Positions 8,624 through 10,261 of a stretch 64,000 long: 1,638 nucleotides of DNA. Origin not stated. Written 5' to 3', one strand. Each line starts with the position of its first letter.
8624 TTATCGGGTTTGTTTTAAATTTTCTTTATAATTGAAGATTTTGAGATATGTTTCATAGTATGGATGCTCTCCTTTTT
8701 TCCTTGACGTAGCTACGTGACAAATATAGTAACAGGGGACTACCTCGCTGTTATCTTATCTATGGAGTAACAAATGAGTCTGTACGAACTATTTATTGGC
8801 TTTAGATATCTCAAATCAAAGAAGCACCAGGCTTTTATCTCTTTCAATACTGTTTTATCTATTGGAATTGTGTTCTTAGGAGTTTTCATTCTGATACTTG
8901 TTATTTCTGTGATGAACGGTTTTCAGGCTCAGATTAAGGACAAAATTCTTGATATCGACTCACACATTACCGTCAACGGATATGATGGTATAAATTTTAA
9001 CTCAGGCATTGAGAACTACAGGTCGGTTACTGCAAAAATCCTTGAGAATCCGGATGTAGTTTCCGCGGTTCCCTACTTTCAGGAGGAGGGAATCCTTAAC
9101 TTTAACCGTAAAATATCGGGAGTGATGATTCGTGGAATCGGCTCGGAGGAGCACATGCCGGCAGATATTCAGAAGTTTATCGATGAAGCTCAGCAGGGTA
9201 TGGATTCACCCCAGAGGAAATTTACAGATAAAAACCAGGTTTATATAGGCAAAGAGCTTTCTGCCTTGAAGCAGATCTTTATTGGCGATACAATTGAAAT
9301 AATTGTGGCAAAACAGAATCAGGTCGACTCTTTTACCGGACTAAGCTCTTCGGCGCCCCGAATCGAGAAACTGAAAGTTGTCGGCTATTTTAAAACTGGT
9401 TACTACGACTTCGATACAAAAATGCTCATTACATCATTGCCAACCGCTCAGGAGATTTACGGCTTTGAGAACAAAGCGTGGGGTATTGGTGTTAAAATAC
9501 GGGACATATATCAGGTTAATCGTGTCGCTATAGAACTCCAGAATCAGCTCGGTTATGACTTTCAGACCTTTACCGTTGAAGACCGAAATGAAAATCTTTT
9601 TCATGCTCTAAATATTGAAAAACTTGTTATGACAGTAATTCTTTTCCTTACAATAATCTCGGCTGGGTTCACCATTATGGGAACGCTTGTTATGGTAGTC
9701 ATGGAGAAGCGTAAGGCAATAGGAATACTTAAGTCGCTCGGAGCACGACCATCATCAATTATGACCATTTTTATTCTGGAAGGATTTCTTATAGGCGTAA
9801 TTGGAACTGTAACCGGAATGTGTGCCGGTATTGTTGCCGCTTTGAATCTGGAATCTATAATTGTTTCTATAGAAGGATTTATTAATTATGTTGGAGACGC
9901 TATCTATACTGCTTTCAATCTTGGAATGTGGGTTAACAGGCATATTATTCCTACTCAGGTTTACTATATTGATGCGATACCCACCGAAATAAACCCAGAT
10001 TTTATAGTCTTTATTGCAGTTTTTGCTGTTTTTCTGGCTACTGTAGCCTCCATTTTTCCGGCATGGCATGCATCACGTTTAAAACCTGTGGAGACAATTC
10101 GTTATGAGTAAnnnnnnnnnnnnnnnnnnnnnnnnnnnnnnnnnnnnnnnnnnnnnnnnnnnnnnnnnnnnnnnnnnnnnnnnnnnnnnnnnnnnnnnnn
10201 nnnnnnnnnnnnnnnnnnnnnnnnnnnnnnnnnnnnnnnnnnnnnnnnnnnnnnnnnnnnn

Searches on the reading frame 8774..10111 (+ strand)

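Call 52: search_protein_families(library=pfam, proteins=[window:8774-10111:+], max_evalue=0.00001)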
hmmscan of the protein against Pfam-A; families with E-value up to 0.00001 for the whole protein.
window:8774-10111:+ (445 aa): 2 families
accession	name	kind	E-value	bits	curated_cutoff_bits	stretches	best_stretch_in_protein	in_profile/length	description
PF12704.14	MacB_PCD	-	8e-14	52.8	27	1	26-256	1-205/207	MacB-like periplasmic core domain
PF02687.27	FtsX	-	1.4e-13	51.3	25.5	1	288-438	2-120/120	FtsX-like permease C-terminal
